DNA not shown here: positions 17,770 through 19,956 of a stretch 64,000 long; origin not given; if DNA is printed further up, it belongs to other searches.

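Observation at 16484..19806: Pair of large adjacent paralogs (465 and 628 aa) of unknown function next to the C5 methyltransferase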

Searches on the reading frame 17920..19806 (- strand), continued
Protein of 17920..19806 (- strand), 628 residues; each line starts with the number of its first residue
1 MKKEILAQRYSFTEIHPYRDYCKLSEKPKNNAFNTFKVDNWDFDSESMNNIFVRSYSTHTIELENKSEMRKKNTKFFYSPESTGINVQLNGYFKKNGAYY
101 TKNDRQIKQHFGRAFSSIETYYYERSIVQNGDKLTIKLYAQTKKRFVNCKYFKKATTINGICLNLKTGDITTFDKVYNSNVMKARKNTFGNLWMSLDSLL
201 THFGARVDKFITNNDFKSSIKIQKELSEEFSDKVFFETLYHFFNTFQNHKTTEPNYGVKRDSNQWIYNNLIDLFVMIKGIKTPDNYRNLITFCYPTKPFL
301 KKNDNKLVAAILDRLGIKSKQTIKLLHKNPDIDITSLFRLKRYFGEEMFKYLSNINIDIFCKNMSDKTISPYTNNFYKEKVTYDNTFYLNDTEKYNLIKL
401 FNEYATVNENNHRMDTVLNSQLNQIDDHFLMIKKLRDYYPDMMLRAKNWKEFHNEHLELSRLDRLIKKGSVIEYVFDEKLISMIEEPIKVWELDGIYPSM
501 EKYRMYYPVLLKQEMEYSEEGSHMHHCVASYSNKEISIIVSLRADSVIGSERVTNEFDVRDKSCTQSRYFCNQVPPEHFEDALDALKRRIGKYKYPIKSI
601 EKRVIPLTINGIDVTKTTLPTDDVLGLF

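Call 55: search_solved_structures(query=A1, max_evalue=10, show_alignments=2)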
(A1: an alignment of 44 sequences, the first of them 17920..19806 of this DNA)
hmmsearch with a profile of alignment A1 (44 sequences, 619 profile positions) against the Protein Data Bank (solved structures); distinct sequences matched with E-value up to 10: 1.
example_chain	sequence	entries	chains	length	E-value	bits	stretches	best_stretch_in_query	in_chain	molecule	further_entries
3fxd_A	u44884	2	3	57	1.8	10.3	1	384-426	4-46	Protein IcmQ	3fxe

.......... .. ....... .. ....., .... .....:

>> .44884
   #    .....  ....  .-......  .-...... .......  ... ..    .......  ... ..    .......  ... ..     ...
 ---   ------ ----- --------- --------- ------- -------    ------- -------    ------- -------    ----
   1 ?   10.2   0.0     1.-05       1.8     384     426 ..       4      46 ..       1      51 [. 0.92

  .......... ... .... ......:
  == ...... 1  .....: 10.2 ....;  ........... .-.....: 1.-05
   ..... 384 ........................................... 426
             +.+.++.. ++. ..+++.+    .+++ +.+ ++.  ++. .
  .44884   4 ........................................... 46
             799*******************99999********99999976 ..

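Call 62: search_dna_similar(query=L005:2933-4372:+, collection=plasmids, mode=protein, max_rows=30, max_evalue=0.001, rows=spread)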
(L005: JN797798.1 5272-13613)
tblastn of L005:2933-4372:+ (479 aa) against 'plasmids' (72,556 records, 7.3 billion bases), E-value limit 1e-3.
Records with a match: 294; places in all: 303; records where one place covers at least 80% of the query: 4.
Best place of each record, by identity: <60% 294.
By first word of the organism name: Enterococcus 245; Clostridium 14; Streptococcus 13; Clostridioides 6; Listeria 4; Bacillus 3; Paenibacillus 2; Vagococcus 2; Carnobacterium 2; Vescimonas 1; and 2 more.
By predicted mobility (MOB-suite, as given by PLSDB): mobilizable 216; non-mobilizable 59; conjugative 19.
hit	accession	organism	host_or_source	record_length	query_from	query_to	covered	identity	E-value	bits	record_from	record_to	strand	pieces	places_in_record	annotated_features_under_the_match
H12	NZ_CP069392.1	Bacillus velezensis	cell culture,saltpan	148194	31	478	94%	33.1%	2e-54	204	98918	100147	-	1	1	PcfJ domain-containing protein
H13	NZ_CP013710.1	Clostridium botulinum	Microbial isolate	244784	275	469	41%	27.1%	2e-13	81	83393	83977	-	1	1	PcfJ domain-containing protein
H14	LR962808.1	Enterococcus faecalis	-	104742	288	469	38%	28.1%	9e-7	59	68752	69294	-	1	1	none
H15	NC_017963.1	Enterococcus faecium DO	Homo sapiens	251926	320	469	31%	32.5%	1e-15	87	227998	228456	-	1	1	PcfJ domain-containing protein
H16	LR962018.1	Enterococcus faecalis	-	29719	320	462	30%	33.1%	4e-13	80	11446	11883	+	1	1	record has no annotation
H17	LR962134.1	Enterococcus faecalis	-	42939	320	454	28%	32.9%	2e-11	74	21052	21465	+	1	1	none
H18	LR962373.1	Enterococcus faecalis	-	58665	320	454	28%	32.9%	3e-11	74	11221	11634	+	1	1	record has no annotation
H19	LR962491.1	Enterococcus faecalis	-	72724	320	454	28%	32.9%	3e-11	74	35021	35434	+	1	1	none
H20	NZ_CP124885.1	Enterococcus faecalis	Homo sapiens,urine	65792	320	454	28%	32.9%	3e-11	74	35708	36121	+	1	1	PcfJ domain-containing protein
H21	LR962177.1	Enterococcus faecalis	-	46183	320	454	28%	32.9%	3e-11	74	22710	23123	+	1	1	none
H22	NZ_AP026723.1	Enterococcus faecalis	Homo sapiens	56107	320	454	28%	32.9%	3e-11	74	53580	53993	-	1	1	PcfJ domain-containing protein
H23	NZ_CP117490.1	Enterococcus faecalis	culture,feces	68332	320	454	28%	32.9%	3e-11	74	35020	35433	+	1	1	PcfJ domain-containing protein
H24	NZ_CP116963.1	Enterococcus faecalis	mixed culture,duck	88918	320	454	28%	32.9%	3e-11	74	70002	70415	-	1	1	PcfJ domain-containing protein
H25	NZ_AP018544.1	Enterococcus faecalis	Homo sapiens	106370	320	454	28%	32.9%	3e-11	74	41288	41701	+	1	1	PcfJ domain-containing protein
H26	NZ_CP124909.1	Enterococcus faecalis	Homo sapiens,urine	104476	320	454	28%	32.9%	3e-11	74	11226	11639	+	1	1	PcfJ domain-containing protein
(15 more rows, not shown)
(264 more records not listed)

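Call 63: get_annotated_region(hit=H23, flank=7000)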
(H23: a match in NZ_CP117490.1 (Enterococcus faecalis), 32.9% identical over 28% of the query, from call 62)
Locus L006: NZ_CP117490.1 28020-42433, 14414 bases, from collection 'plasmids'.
description: Enterococcus faecalis strain CQHNJ21-056 plasmid pHNJ21-68K, complete sequence
organism: Enterococcus faecalis (NCBI taxid 1351)
taxonomy: Bacteria; Bacillota; Bacilli; Lactobacillales; Enterococcaceae; Enterococcus; Enterococcus faecalis
host: -; source: culture,feces; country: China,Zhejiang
typing (MOB-suite, as given by PLSDB): mobilizable; replicon rep_cluster_1027; relaxase MOBC
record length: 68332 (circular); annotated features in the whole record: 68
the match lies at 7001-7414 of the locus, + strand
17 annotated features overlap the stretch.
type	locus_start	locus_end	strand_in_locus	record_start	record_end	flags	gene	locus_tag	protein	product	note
CDS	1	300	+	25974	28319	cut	-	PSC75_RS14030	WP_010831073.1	hypothetical protein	-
CDS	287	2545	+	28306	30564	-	-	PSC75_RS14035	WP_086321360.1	TraM recognition domain-containing protein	-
CDS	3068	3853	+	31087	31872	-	-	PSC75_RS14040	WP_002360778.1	replication-relaxation family protein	-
CDS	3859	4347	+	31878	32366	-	-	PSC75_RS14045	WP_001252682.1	hypothetical protein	-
CDS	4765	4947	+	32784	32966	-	-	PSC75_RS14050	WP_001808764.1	hypothetical protein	-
CDS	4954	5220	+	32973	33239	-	-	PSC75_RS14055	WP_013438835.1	hypothetical protein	-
CDS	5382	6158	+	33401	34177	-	-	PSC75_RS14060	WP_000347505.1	Cas9 inhibitor AcrIIA9 family protein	-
CDS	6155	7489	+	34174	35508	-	-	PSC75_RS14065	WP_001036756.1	PcfJ domain-containing protein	-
CDS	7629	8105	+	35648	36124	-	-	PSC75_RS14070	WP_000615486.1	single-stranded DNA-binding protein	-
CDS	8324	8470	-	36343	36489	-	-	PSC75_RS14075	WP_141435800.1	putative holin-like toxin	-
CDS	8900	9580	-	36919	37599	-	-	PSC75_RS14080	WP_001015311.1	IS6-like element IS1216 family transposase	GO:0006313 - DNA transposition [Evidence IEA]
CDS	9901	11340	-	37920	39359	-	aph(2'')-Ia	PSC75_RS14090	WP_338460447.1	aminoglycoside O-phosphotransferase APH(2'')-Ia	-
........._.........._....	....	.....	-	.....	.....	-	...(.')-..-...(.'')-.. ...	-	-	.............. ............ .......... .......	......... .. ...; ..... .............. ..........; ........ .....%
predicted_resistance_gene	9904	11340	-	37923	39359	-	aac(6')-Ie/aph(2'')-Ia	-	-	bifunctional aminoglycoside N-acetyltransferase AAC(6')-Ie/aminoglycoside O-phosphotransferase APH(2'')-Ia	predicted by amrfinderplus; class AMINOGLYCOSIDE; identity 99.37%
CDS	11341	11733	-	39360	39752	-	-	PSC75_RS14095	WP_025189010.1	GNAT family N-acetyltransferase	-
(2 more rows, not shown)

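Call 72: fold_search(model_id=the predicted structure, library=viral)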
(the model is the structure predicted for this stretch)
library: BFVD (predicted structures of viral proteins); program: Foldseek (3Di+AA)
matches with E <= 10: 245; with E <= 0.001: 14
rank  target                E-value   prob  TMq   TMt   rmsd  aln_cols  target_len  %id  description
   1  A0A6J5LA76            9.8e-25  1.00  0.42  0.46  14.1       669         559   17  Uncharacterized protein [uncultured Caudovirales phage]
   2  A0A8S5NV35            9.5e-10  1.00  0.34  0.38  10.0       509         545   10  PcfJ like protein [Myoviridae sp. ctiu99]
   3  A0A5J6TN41            9.3e-08  1.00  0.21  0.26  23.0       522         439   12  (no name in the UniProt tables at hand)
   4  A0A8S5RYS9            1.1e-07  1.00  0.13  0.16  22.0       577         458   13  PcfJ-like protein [Myoviridae sp. ctNQV2]
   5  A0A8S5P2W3            1.6e-06  1.00  0.16  0.20  18.6       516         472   11  PcfJ like protein [Siphoviridae sp. ctQtc11]
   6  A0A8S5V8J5            1.7e-06  1.00  0.14  0.16  19.5       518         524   14  PcfJ like protein [Myoviridae sp. ctDzM5]
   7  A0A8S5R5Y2            1.9e-06  1.00  0.15  0.17  18.3       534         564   13  PcfJ like protein [Myoviridae sp. ctxbQ4]
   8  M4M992                1.9e-05  1.00  0.19  0.25  17.1       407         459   14  (no name in the UniProt tables at hand)
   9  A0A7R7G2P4            5.5e-05  0.99  0.16  0.14  21.7       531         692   13  (no name in the UniProt tables at hand)
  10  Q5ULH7                6.7e-05  1.00  0.24  0.27  18.6       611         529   14  Orf137 [Lactobacillus phage LP65]
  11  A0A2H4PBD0            1.1e-04  1.00  0.18  0.18  19.6       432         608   13  (no name in the UniProt tables at hand)
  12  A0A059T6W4            1.1e-04  0.97  0.16  0.13  25.5       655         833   11  PcfJ domain-containing protein [Listeria phage LP-064]
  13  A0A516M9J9            1.7e-04  0.99  0.23  0.24  17.7       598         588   10  (no name in the UniProt tables at hand)
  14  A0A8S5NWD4            3.0e-04  1.00  0.14  0.20  12.2       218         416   14  PcfJ like protein [Siphoviridae sp. ctTnV63]
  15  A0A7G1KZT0            2.9e-03  0.97  0.15  0.25  20.3       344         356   12  (no name in the UniProt tables at hand)
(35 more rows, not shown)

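Call 77: search_protein_families(library=ncbifam, proteins=[L006:5382-6158:+, L006:6155-7489:+, L005:2933-4372:+], max_evalue=0.01)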
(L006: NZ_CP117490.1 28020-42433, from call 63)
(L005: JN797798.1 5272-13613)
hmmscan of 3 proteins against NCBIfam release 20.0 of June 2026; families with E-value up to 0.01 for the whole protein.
L006:5382-6158:+ (258 aa): 0 families

L006:6155-7489:+ (444 aa): 0 families

L005:2933-4372:+ (479 aa): 0 families

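Call 79: search_protein_representatives(alignment_id=A1)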
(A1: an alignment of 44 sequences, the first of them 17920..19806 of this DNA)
Query: 44 sequences, 619 profile positions. Proteins with E-value up to 0.001 (for the whole library): 2312; up to 1e-10: 655; up to 1e-30: 399. The best 150 are listed.
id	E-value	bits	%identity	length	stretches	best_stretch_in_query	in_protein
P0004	7.3e-234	794.4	-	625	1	1-617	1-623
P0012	9.2e-232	787.5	-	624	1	1-613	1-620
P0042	2.8e-230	782.6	-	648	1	1-615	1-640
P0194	2.3e-222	756.5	-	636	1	1-616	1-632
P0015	3.2e-218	742.8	-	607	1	1-608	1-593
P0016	5.8e-218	741.9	-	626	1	1-614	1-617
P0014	4.6e-217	739.0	-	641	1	1-614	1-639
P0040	6.1e-209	712.1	-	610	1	1-609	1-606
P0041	9.8e-209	711.5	-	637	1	1-612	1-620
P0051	1.5e-207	707.6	-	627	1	1-604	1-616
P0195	2.8e-207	706.6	-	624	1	1-614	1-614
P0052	8.7e-207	705.0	-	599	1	1-614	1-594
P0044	4.5e-204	696.1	-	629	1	1-611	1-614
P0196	7.7e-204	695.3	-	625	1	1-601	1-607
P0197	2.9e-203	693.4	-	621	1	1-611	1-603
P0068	2.6e-152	525.1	-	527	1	1-527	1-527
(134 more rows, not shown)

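Call 83: get_annotated_region(hit=H12, flank=6000)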
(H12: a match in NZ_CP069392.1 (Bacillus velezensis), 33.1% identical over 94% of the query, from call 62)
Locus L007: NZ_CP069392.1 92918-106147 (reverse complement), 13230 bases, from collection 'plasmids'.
description: Bacillus velezensis strain Sam8H1 plasmid unnamed1, complete sequence
organism: Bacillus velezensis (NCBI taxid 492670)
taxonomy: Bacteria; Bacillota; Bacilli; Bacillales; Bacillaceae; Bacillus; Bacillus velezensis
host: -; source: cell culture,saltpan; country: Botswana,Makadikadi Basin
typing (MOB-suite, as given by PLSDB): non-mobilizable
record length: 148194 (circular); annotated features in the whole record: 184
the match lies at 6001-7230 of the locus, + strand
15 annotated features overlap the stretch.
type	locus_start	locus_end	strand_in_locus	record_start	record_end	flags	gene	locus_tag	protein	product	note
CDS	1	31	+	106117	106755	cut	-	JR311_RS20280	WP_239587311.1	thymidine kinase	-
CDS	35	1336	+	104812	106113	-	-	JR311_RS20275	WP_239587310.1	PD-(D/E)XK nuclease family protein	-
CDS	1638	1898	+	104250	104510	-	-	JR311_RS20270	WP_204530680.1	hypothetical protein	-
CDS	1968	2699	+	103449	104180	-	-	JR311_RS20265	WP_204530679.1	tRNA(His) guanylyltransferase Thg1 family protein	-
CDS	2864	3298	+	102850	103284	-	-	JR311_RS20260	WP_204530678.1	hypothetical protein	-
CDS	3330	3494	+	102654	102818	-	-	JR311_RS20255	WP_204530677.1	hypothetical protein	-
CDS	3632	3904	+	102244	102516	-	-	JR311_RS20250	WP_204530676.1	hypothetical protein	-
CDS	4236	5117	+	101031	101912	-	-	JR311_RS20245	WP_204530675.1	hypothetical protein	-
CDS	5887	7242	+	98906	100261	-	-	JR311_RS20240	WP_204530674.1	PcfJ domain-containing protein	-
CDS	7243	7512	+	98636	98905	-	-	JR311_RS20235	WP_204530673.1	hypothetical protein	-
CDS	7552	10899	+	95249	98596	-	-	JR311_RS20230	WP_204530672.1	PHP domain-containing protein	-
CDS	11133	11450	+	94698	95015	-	-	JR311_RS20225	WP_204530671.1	hypothetical protein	-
CDS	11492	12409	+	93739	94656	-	thyA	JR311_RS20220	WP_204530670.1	thymidylate synthase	GO:0009265 - 2'-deoxyribonucleotide biosynthetic process [Evidence IEA]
CDS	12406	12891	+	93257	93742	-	-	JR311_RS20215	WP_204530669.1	dihydrofolate reductase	-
CDS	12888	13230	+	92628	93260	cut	-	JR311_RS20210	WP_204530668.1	hypothetical protein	-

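Call 84: get_annotated_region(hit=H13, flank=6000)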
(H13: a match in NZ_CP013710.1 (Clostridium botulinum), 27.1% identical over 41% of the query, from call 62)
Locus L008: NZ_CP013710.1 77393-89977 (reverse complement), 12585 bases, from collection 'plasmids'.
description: Clostridium botulinum strain F634 plasmid pRSJ2_3, complete sequence
organism: Clostridium botulinum (NCBI taxid 1491)
taxonomy: Bacteria; Bacillota; Clostridia; Eubacteriales; Clostridiaceae; Clostridium; Clostridium botulinum
host: -; source: Microbial isolate; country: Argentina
typing (MOB-suite, as given by PLSDB): non-mobilizable; replicon rep_cluster_1536; mating-pair formation MPF_T
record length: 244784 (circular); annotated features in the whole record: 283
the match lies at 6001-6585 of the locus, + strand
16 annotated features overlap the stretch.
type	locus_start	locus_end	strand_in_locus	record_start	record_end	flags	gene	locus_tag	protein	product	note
CDS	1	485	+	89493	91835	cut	-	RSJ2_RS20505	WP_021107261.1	type IA DNA topoisomerase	GO:0006265 - DNA topological change [Evidence IEA]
CDS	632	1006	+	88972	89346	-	-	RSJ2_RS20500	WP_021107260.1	tetratricopeptide repeat protein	-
CDS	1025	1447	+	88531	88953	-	-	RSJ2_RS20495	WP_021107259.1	DNA topoisomerase III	-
CDS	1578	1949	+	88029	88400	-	-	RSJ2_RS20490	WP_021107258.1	hypothetical protein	-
CDS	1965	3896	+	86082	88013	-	-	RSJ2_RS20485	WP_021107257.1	AAA family ATPase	-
CDS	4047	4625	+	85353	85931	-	-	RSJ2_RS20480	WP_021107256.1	Cas9 inhibitor AcrIIA9 family protein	-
CDS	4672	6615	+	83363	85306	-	-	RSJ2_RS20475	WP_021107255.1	PcfJ domain-containing protein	-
CDS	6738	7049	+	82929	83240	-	-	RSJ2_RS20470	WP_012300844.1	hypothetical protein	-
CDS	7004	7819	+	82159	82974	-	-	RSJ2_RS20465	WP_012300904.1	sigma-70 family RNA polymerase sigma factor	GO:0006352 - DNA-templated transcription initiation [Evidence IEA]; GO:0006355 - regulation of DNA-templated ...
CDS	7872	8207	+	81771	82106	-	-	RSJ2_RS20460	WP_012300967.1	hypothetical protein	-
CDS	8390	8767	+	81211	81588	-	-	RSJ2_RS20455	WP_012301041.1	hypothetical protein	-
CDS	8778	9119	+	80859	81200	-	-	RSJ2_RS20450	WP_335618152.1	PrgI family protein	-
CDS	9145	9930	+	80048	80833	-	-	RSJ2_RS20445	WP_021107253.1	TraC family protein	-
CDS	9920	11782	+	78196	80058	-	-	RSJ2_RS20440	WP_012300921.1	ATP-binding protein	-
CDS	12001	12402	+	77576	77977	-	-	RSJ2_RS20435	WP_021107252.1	hypothetical protein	-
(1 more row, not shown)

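Call 85: get_annotated_region(hit=H15, flank=6000)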
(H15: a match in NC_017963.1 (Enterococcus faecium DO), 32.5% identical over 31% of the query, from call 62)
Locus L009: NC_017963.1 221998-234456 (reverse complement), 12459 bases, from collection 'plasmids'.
description: Enterococcus faecium DO plasmid 3, complete sequence
organism: Enterococcus faecium DO (NCBI taxid 333849)
taxonomy: Bacteria; Bacillota; Bacilli; Lactobacillales; Enterococcaceae; Enterococcus; Enterococcus faecium; Enterococcus faecium DO
host: -; source: Homo sapiens; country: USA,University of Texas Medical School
typing (MOB-suite, as given by PLSDB): conjugative; replicon rep_cluster_893; relaxase MOBP; mating-pair formation MPF_T
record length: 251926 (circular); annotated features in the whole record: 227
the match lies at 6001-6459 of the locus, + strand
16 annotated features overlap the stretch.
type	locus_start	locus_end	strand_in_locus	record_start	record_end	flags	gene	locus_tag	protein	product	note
CDS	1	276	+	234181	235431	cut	-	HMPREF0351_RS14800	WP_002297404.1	IS110 family transposase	-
CDS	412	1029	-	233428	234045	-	-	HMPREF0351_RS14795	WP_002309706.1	hypothetical protein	-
CDS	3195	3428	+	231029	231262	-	-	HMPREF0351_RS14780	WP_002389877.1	type II toxin-antitoxin system RelB family antitoxin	-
CDS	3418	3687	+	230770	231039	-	-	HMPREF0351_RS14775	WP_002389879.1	type II toxin-antitoxin system RelE/ParE family toxin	GO:0030541 - plasmid partitioning [Evidence IEA]; GO:0051290 - protein heterotetramerization [Evidence IEA]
CDS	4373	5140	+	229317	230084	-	-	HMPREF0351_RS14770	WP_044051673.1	Cas9 inhibitor AcrIIA9 family protein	-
CDS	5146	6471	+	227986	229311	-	-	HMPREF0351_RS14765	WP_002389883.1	PcfJ domain-containing protein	-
CDS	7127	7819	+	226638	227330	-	-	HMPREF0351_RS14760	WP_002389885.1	hypothetical protein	-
CDS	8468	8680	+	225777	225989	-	-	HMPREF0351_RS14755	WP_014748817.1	hypothetical protein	-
CDS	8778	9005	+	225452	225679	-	-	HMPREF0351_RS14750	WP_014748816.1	hypothetical protein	-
CDS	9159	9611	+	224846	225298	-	-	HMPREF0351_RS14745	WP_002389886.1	hypothetical protein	-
CDS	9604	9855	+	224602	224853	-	-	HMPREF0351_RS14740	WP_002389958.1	hypothetical protein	-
CDS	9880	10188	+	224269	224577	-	-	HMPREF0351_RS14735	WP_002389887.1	hypothetical protein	-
CDS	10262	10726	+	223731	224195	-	-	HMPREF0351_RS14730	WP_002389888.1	hypothetical protein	-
CDS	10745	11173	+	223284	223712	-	-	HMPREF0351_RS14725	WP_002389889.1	hypothetical protein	-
CDS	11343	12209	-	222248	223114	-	-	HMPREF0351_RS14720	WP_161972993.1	metallophosphoesterase family protein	-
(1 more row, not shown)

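Call 86: search_protein_families(library=pfam, proteins=[L006:5382-6158:+, L008:4047-4625:+, L009:4373-5140:+, L008:4672-6615:+, L007:5887-7242:+, L007:4236-5117:+, L005:1883-2839:+], max_evalue=0.1)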
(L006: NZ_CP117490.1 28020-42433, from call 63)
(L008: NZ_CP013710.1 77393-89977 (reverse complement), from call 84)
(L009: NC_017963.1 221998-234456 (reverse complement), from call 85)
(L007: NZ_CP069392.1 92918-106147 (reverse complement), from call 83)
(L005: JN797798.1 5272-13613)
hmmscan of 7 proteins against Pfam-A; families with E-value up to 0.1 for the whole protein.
L006:5382-6158:+ (258 aa): 2 families
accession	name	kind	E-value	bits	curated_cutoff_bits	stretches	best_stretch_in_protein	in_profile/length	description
PF14058.11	PcfK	-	5.6e-20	72.3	27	1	146-218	2-72/139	PcfK-like protein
PF08030.17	NAD_binding_6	-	0.087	13.3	22.2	0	117-255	33-140/156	Ferric reductase NAD binding domain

L008:4047-4625:+ (192 aa): 5 families
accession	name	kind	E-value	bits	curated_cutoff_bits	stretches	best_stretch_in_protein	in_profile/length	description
PF00067.27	p450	-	0.0046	16.2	22.8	1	4-166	111-266/462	Cytochrome P450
PF01935.23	DUF87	-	0.0078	16.8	23.2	1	30-149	83-203/220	Helicase HerA, central domain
PF06217.17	GAGA_bind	-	0.024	15.3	26.6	1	69-180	87-194/284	GAGA binding protein-like family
PF13383.12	Methyltransf_22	-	0.038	14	22.4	1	108-190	142-222/252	Methyltransferase domain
PF10084.14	DUF2322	-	0.086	13.4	27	0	69-113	21-63/99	Uncharacterized protein conserved in bacteria (DUF2322)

L009:4373-5140:+ (255 aa): 1 family
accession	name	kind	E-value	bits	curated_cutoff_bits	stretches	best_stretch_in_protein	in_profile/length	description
PF14058.11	PcfK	-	7.8e-10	39.4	27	1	158-225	11-77/139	PcfK-like protein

L008:4672-6615:+ (647 aa): 3 families
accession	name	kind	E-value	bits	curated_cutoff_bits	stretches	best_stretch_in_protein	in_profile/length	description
PF14284.11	PcfJ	-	1.8e-37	128.9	25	1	487-632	1-146/147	PcfJ-like protein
PF16494.10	Na_Ca_ex_C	-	0.0034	18.3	25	1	540-644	6-104/137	C-terminal extension of sodium/calcium exchanger domain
PF01155.25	HypA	-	0.027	14.9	28.9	1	184-218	65-95/112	Hydrogenase/urease nickel incorporation, metallochaperone, hypA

L007:5887-7242:+ (451 aa): 2 families
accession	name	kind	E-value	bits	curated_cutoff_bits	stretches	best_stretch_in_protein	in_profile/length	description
PF14284.11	PcfJ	-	6.3e-26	91.4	25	1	294-432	2-144/147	PcfJ-like protein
PF00302.23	CAT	-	0.043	14.2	23.5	1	118-202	73-157/205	Chloramphenicol acetyltransferase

L007:4236-5117:+ (293 aa): 2 families
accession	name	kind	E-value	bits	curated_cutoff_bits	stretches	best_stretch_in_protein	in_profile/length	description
PF14528.11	LAGLIDADG_3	-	2.8e-06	27.9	22.5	1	5-70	5-65/82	LAGLIDADG-like domain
PF03031.24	NIF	-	0.021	15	21.8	1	19-54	50-84/160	NLI interacting factor-like phosphatase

L005:1883-2839:+ (318 aa): 1 family
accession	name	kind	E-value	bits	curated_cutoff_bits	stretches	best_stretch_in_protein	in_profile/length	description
PF09958.14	DUF2192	-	0.033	14.2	21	1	30-101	71-145/229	Uncharacterized protein conserved in archaea (DUF2192)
